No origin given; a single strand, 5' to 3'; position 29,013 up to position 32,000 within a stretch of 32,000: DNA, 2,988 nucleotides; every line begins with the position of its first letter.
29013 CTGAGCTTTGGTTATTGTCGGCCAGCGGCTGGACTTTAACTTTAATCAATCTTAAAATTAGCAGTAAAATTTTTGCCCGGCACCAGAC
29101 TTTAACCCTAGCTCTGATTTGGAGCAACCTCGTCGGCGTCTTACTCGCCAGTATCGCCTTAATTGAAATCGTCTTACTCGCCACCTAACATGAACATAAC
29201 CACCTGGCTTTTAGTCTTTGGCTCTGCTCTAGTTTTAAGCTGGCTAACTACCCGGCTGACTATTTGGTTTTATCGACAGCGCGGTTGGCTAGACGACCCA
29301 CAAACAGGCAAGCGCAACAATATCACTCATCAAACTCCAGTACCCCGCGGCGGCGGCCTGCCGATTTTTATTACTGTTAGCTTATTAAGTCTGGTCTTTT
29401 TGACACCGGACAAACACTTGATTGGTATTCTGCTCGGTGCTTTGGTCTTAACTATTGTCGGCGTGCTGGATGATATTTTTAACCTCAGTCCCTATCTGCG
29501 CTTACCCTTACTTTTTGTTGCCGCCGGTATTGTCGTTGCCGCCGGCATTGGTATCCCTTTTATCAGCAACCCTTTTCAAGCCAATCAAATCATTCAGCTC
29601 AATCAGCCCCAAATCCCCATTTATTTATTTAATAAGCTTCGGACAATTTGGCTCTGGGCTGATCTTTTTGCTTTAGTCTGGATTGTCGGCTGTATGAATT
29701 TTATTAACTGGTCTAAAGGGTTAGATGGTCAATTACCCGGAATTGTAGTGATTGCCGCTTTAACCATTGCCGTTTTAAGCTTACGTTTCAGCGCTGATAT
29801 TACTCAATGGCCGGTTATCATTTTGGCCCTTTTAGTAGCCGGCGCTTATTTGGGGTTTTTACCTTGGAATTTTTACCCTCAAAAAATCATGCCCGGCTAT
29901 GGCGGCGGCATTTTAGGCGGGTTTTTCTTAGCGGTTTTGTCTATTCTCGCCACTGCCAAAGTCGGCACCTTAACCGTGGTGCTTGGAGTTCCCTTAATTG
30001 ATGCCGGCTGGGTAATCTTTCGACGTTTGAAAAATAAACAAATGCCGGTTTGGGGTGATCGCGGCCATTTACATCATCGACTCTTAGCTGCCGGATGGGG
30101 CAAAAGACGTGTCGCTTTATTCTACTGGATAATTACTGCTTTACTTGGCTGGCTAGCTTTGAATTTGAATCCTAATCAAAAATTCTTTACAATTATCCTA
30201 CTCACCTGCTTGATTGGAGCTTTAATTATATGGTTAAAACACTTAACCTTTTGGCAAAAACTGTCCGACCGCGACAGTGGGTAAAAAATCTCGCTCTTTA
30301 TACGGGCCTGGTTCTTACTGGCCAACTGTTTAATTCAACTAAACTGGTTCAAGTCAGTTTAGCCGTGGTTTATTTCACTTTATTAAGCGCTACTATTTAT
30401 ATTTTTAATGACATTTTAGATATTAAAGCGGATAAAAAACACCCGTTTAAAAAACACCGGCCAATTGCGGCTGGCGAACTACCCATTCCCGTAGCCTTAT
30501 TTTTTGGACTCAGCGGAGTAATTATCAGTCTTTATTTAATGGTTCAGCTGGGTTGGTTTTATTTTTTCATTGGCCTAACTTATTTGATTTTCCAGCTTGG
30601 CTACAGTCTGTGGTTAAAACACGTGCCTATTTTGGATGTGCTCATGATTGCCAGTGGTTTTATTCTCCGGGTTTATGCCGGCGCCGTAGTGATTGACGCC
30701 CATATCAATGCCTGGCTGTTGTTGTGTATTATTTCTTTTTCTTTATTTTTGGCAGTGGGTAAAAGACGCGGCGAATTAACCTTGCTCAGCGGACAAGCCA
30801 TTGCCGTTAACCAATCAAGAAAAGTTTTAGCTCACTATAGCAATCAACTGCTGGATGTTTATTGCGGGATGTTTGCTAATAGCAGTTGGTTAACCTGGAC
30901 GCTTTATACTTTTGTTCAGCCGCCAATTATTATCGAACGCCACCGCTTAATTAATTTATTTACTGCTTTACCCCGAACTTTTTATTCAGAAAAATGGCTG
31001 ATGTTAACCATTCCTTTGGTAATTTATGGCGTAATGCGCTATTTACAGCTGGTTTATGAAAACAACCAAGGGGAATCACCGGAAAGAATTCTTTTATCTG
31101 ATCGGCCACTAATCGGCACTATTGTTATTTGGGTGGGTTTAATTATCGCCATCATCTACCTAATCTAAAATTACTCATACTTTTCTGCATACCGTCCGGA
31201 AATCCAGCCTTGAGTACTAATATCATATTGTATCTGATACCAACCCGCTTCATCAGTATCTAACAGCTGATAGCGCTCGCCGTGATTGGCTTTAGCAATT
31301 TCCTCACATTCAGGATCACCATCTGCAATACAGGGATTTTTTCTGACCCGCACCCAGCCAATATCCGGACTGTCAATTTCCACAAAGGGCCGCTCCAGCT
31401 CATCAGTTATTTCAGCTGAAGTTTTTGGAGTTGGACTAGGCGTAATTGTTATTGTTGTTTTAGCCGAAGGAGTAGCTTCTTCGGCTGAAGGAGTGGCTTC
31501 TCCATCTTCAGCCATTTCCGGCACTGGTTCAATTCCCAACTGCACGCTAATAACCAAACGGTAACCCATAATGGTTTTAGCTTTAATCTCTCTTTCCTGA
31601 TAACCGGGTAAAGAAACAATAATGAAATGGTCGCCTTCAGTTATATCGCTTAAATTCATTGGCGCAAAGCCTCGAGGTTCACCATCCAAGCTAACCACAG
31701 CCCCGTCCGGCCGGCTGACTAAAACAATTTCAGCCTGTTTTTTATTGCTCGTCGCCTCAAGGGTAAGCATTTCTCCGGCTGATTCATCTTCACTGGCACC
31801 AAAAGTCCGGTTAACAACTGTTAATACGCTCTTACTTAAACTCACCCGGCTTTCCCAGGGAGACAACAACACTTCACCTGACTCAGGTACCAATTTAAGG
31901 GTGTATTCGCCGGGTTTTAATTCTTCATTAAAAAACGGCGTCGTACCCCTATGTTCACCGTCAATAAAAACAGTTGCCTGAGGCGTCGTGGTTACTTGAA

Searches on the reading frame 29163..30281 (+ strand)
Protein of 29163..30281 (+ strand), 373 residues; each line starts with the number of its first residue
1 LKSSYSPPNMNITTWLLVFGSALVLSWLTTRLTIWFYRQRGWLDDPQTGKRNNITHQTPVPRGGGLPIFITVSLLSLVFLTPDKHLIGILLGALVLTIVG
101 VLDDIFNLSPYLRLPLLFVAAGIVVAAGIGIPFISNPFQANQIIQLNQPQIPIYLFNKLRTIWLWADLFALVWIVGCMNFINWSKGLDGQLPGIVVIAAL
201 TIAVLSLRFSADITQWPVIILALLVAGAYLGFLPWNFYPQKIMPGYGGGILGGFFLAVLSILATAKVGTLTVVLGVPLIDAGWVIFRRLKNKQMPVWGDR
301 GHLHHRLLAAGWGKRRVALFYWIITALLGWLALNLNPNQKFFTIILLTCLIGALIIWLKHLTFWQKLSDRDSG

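Call 6: search_protein_families(library=pfam, proteins=[window:29163-30281:+], max_evalue=0.01)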
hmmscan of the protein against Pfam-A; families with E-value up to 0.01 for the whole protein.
window:29163-30281:+ (373 aa): 1 family
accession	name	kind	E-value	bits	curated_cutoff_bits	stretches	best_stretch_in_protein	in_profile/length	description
PF00953.26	Glycos_transf_4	-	2.5e-25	89.7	27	1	87-263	2-159/160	Glycosyl transferase family 4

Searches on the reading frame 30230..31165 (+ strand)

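Call 6: search_protein_families(library=pfam, proteins=[window:30230-31165:+], max_evalue=0.01)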
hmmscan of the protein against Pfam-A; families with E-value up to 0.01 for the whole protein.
window:30230-31165:+ (312 aa): 1 family
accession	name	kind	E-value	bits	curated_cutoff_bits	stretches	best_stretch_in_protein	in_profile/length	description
PF01040.23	UbiA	-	2.8e-22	79.6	34.2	1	24-175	6-156/250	UbiA prenyltransferase family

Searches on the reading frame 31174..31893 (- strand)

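Call 6: search_protein_families(library=pfam, proteins=[window:31174-31893:-], max_evalue=0.01)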
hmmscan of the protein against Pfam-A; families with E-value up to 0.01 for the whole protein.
window:31174-31893:- (240 aa): 2 families
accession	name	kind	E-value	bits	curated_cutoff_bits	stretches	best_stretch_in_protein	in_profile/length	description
PF08308.17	PEGA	-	2.3e-10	40.6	20.8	1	55-100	3-48/71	PEGA domain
PF08239.17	SH3_3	-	2e-05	25.1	27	1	195-235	12-52/54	Bacterial SH3 domain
